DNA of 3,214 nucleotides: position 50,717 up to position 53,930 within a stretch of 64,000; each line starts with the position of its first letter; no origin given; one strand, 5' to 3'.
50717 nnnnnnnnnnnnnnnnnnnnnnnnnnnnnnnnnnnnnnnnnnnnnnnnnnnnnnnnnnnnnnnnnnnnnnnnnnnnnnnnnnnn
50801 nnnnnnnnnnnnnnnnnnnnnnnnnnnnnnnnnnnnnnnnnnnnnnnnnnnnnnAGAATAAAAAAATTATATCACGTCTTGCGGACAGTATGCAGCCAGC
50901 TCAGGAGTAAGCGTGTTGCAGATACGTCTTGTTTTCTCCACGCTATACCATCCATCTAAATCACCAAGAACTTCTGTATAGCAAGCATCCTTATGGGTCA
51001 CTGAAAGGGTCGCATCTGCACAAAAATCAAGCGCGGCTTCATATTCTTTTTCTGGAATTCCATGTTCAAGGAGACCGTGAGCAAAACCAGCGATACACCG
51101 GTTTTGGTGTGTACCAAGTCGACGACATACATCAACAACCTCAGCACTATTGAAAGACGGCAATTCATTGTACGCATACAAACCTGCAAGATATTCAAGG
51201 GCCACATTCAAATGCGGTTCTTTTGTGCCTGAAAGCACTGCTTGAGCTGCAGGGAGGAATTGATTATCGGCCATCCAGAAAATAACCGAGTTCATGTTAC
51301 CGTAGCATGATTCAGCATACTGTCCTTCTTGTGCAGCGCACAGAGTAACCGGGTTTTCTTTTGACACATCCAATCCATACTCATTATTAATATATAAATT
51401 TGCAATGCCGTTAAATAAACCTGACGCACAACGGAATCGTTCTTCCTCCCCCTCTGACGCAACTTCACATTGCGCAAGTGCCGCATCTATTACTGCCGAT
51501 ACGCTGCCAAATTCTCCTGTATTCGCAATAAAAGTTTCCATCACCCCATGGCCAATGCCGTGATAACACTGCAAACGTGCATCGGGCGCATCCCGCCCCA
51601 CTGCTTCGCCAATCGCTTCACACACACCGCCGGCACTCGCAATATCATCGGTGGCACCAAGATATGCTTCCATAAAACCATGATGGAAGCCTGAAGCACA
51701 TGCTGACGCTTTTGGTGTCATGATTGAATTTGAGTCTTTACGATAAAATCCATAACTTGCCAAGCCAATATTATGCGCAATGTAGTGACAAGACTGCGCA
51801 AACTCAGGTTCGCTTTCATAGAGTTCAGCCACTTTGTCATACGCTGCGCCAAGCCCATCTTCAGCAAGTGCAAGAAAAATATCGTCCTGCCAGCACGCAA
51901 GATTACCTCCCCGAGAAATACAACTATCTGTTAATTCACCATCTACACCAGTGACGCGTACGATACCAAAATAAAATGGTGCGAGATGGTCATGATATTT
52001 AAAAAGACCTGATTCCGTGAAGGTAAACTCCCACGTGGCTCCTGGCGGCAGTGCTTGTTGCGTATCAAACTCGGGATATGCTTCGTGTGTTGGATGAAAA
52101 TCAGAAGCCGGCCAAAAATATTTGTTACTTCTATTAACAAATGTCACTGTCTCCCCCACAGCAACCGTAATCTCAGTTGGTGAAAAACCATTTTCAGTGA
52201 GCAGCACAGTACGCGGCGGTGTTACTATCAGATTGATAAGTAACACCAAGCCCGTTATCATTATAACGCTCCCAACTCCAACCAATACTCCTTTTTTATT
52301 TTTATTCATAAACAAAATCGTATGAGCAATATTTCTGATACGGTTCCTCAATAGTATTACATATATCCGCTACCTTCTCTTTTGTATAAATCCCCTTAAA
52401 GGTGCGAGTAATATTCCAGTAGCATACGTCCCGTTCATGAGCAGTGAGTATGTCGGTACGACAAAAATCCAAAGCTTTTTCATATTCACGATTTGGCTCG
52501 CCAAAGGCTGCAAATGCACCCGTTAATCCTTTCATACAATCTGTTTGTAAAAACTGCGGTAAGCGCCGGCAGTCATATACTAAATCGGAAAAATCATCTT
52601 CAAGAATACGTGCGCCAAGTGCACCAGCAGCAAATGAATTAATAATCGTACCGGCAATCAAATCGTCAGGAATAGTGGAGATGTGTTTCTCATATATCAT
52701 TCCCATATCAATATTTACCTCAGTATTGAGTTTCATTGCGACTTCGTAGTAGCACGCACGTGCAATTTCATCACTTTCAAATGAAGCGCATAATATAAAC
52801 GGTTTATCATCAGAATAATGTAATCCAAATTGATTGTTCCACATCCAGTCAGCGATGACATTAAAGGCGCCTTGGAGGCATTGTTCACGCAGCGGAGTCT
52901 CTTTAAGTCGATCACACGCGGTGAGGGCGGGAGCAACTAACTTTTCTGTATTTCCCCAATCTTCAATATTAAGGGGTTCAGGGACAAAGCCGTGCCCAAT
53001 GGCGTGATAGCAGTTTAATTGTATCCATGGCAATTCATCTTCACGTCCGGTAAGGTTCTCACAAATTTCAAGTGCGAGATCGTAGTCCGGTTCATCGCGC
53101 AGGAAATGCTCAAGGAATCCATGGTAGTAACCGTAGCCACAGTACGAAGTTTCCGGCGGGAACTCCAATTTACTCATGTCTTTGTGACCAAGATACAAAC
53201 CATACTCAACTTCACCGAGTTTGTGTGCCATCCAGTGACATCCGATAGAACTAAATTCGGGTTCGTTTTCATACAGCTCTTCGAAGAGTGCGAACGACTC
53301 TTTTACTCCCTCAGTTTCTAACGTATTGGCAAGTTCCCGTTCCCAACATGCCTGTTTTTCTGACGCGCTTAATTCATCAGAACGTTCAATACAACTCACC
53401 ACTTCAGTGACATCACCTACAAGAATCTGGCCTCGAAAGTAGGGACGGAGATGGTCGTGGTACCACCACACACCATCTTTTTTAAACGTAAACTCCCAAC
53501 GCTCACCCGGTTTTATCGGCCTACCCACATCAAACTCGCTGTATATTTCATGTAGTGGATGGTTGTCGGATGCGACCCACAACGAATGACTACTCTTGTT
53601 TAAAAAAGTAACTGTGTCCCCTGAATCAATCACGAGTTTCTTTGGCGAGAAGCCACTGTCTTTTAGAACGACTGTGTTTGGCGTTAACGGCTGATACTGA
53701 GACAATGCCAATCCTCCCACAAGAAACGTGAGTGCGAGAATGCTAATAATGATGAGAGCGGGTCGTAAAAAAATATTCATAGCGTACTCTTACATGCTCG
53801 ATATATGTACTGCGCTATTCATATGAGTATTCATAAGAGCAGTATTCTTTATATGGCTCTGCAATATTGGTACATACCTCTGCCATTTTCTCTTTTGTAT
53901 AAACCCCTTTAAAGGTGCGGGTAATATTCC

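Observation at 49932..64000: Tandem array of at least 11 paralogous genes for membrane-anchored Cys/His-rich helical-repeat proteins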

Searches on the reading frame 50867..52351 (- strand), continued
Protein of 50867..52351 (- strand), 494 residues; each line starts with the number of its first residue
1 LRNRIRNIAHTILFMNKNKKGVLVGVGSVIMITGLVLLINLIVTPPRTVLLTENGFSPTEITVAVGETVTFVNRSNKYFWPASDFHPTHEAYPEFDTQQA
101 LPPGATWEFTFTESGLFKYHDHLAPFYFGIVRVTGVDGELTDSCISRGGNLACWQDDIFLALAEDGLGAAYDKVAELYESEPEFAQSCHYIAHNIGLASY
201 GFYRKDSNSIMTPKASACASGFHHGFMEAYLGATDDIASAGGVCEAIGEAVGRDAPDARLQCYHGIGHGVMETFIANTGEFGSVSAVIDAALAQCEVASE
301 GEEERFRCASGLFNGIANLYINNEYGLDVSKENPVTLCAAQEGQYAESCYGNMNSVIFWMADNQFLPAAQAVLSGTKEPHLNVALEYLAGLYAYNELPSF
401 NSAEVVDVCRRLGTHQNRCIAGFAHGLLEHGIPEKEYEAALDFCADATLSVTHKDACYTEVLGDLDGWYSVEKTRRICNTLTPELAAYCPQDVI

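Call 62: search_protein_families(library=pfam, proteins=[L017:12514-18867:+, L006:11814-12500:+, L045:2599-4974:+, L053:6083-6589:+, L008:2817-3917:+, L041:3031-4878:+, L036:609-3179:+, L005:18838-20067:+, L046:16436-17206:+, L031:5316-6599:+], max_evalue=0.01)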
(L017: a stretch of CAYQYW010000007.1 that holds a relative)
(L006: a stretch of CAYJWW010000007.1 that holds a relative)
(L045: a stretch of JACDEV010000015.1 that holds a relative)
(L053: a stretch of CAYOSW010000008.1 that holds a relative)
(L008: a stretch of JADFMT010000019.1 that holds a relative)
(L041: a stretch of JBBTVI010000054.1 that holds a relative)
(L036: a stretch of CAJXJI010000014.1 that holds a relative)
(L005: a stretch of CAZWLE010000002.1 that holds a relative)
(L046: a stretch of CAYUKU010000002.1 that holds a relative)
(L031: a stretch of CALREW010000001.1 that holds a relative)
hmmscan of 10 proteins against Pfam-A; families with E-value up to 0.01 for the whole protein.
L017:12514-18867:+ (2118 aa): 2 families
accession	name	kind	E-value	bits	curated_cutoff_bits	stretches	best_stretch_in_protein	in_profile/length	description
PF16403.11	Bact_surface_Ig-like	-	4e-27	94.5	27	2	2032-2104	1-71/71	Bacterial surface protein, Ig-like domain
PF16485.10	PLN_propep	-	0.0043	17.2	28.1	1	226-250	12-35/43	Protealysin propeptide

L006:11814-12500:+ (229 aa): 0 families

L045:2599-4974:+ (792 aa): 14 families
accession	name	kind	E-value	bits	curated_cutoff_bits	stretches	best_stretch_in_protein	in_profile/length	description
PF14559.12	TPR_19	-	1.4e-15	57.8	25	2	702-765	5-68/68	Tetratricopeptide repeat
PF07719.23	TPR_2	-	2.5e-14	52.6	27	0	690-721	3-34/34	Tetratricopeptide repeat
PF13432.12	TPR_16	-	5.5e-12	46.3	32.7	1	693-748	2-57/65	Tetratricopeptide repeat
PF13428.12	TPR_14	-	4.1e-11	42.8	23.5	0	723-764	2-43/44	Tetratricopeptide repeat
PF13181.12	TPR_8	-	7.7e-11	41.7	25.7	0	723-747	2-26/34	Tetratricopeptide repeat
PF13414.12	TPR_11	-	6.5e-10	39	26.8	1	703-736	9-42/42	TPR repeat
PF23914.1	TPR_CcmH_CycH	-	2.2e-09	37.8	42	1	560-678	35-145/158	Cytochrome c-type biogenesis protein H TPR domain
PF00515.34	TPR_1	-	5e-06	26.6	27.8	0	722-745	1-24/34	Tetratricopeptide repeat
PF13431.12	TPR_17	-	6.2e-06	26.5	24.4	0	609-639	2-32/34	Tetratricopeptide repeat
PF12895.13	ANAPC3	-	0.00071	20.2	27.2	0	703-754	4-54/82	Anaphase-promoting complex, cyclosome, subunit 3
PF13371.12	TPR_9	-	0.0013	19.1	35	1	666-721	7-62/73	Tetratricopeptide repeat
PF13174.12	TPR_6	-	0.0019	19.2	26.3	0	728-755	6-33/33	Tetratricopeptide repeat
PF25062.1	ARM_TT21_N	-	0.0072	16.5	40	0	598-682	112-196/222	Tetratricopeptide repeat protein 21 N-terminal ARM repeat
PF13424.12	TPR_12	-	0.0074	16.9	30.1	0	693-746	8-69/77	Tetratricopeptide repeat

L053:6083-6589:+ (169 aa): 0 families

L008:2817-3917:+ (367 aa): 0 families

L041:3031-4878:+ (616 aa): 1 family
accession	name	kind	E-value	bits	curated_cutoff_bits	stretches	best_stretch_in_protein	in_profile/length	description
PF13231.12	PMT_2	-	0.00073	20.2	26.1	1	95-244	4-154/160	Dolichyl-phosphate-mannose-protein mannosyltransferase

L036:609-3179:+ (857 aa): 10 families
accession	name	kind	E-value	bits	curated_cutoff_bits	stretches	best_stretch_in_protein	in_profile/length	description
PF00041.27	fn3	-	2.8e-27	95.2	25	3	514-600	5-71/84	Fibronectin type III domain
PF01471.23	PG_binding_1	-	1.1e-19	70.8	23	2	251-308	2-57/57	Putative peptidoglycan binding domain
PF16656.11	Pur_ac_phosph_N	-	4.3e-15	56.5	30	2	388-470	6-82/93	Purple acid Phosphatase, N-terminal domain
PF16794.11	fn3_4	-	3.6e-08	33.7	27.1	0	520-600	14-91/103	Fibronectin-III type domain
PF14292.12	SusE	-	1.2e-07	32.3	25.2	0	502-562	12-67/106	SusE outer membrane protein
PF10179.15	NDNF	-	4.9e-06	27.1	27.3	0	690-731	85-126/127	Neuron-derived neurotrophic factor, first Fn(III) domain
PF25788.1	Ig_Rha78A_N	-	4.6e-05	24.1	27.4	1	640-732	18-102/105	Rha78A-like, N-terminal immunoglobulin domain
PF24489.1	Ig_J_second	-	0.00049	20.5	27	0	669-729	33-92/105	Tip attachment protein J second Ig-like domain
PF25059.1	FN3_DSCAM-DSCAML_C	-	0.00078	20.2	39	0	660-729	22-80/89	DSCAM/DSCAML C-terminal Fn3-like domain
PF09134.16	Invasin_D3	-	0.0055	17.6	33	0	777-850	20-89/98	Invasin, domain 3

L005:18838-20067:+ (410 aa): 2 families
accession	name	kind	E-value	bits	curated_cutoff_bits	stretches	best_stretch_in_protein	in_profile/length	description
PF02800.25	Gp_dh_C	-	8.9e-54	181.8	24.4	1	234-390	3-158/158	Glyceraldehyde 3-phosphate dehydrogenase, C-terminal domain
PF00044.30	Gp_dh_N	-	1.4e-36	125.2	31.7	1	76-175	1-100/101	Glyceraldehyde 3-phosphate dehydrogenase, NAD binding domain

L046:16436-17206:+ (257 aa): 1 family
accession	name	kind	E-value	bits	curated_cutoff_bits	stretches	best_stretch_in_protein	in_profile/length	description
PF07963.17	N_methyl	-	0.00019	21.3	21.2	1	35-60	2-27/27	Prokaryotic N-terminal methylation motif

L031:5316-6599:+ (428 aa): 1 family
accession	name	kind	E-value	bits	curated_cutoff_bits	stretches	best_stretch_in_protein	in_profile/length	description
PF00501.34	AMP-binding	-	2.8e-07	30.1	29.9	1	128-276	218-374/384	AMP-binding enzyme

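Call 65: fold_search(model_id=the predicted structure, library=pdb)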
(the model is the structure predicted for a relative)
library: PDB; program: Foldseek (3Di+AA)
matches with E <= 10: 812; with E <= 0.001: 3
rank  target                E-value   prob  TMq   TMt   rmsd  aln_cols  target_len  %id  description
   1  5fc9_A                3.6e-04  1.00  0.17  0.80   2.6        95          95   23  Novel Purple Cupredoxin from Nitrosopumilus maritimus (released 2016-05-11)
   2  2plt                  5.2e-04  1.00  0.16  0.69   4.3        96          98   26  STRUCTURE DETERMINATION OF PLASTOCYANIN FROM A CRYSTAL SPECIMEN WITH HEMIHEDRAL TWINNING FRACTION OF ONE-HALF (released 1993-10-31)
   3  1byp                  8.5e-04  1.00  0.17  0.75   4.0        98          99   24  E43K,D44K DOUBLE MUTANT PLASTOCYANIN FROM SILENE (released 1999-10-19)
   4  1pla_MODEL_1_A        1.1e-03  1.00  0.16  0.68   4.3        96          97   29  HIGH-RESOLUTION SOLUTION STRUCTURE OF REDUCED PARSLEY PLASTOCYANIN (released 1994-08-31)
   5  1baw_A                1.1e-03  1.00  0.17  0.70   3.9       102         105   25  PLASTOCYANIN FROM PHORMIDIUM LAMINOSUM (released 1999-03-02)
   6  4r0o_A                1.1e-03  1.00  0.16  0.67   4.0       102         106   24  Crystal structure of PEGylated plastocyanin at 4.2 A resolution (released 2015-10-07)
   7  1ag6                  1.2e-03  1.00  0.16  0.67   4.5        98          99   26  PLASTOCYANIN FROM SPINACH (released 1998-10-21)
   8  1bxu                  1.4e-03  1.00  0.16  0.79   2.1        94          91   26  OXIDIZED PLASTOCYANIN FROM SYNECHOCOCCUS SP. (released 1999-06-15)
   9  7pcy                  1.7e-03  1.00  0.16  0.75   3.9        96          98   21  THE CRYSTAL STRUCTURE OF PLASTOCYANIN FROM A GREEN ALGA, ENTEROMORPHA PROLIFERA (released 1990-07-15)
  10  3bqv                  1.7e-03  1.00  0.16  0.63   4.3       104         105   25  Crystal Structure of the double mutant D44A D45A Plastocyanin from Phormidium laminosum (released 2009-01-06)
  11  1iuz                  1.9e-03  1.00  0.16  0.74   4.0        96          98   21  PLASTOCYANIN (released 1997-08-20)
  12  4dp0                  1.9e-03  1.00  0.16  0.68   4.4        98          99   23  The 1.5 Angstrom crystal structure of oxidized (CuII) poplar plastocyanin B at pH 4.0 (released 2013-02-13)
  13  2w88_A                2.1e-03  1.00  0.16  0.65   4.1       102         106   25  Plastocyanin variant with N-terminal Methionine - open structure (released 2009-10-27)
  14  3cvd_A                2.1e-03  1.00  0.15  0.62   4.2       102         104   24  Regulation of Protein Function: Crystal Packing Interfaces and Conformational Dimerization (released 2008-07-08)
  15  3rym_A                2.1e-03  1.00  0.17  0.69   2.7        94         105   24  Structure of Oxidized M98K mutant of Amicyanin (released 2011-11-23)
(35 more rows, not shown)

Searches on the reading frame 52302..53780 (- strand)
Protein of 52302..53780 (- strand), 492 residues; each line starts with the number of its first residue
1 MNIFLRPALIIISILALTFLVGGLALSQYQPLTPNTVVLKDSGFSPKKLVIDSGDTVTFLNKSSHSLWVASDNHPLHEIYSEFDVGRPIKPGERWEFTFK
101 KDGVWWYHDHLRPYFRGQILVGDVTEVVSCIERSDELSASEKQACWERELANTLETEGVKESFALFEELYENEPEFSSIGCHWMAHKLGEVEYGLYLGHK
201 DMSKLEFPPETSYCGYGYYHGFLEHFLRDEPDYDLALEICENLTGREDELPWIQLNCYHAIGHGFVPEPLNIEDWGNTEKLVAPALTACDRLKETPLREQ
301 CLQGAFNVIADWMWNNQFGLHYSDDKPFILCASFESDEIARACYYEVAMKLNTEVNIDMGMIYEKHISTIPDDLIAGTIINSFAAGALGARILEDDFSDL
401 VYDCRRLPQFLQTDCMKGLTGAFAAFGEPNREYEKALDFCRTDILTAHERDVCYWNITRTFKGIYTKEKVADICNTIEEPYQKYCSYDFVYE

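Call 3: search_protein_families(library=pfam, proteins=[window:52302-53780:-], max_evalue=1)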
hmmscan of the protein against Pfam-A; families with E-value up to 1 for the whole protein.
window:52302-53780:- (492 aa): 4 families
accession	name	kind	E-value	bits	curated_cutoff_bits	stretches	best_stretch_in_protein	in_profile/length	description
PF13473.12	Cupredoxin_1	-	0.0012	19.2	27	1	27-121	15-104/104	Cupredoxin-like domain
PF00127.26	Copper-bind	-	0.017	16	21.2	1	44-124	14-96/99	Copper binding proteins, plastocyanin/azurin family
PF07732.21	Cu-oxidase_3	-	0.097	13.2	21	1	87-112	73-101/119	Multicopper oxidase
PF24130.1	DUF7397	-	0.19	12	27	0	313-329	28-46/56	Family of unknown function (DUF7397)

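Call 9: search_protein_families(library=ncbifam, proteins=[window:52302-53780:-], max_evalue=1)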
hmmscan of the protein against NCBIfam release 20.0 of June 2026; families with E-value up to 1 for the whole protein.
window:52302-53780:- (492 aa): 2 families
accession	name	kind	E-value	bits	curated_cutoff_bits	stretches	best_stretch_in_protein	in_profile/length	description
TIGR02656.1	cyanin_plasto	equivalog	0.022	15.2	87.85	1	43-123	13-95/99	plastocyanin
TIGR02657.1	amicyanin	equivalog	0.091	13.2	110.2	1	47-121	11-82/83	amicyanin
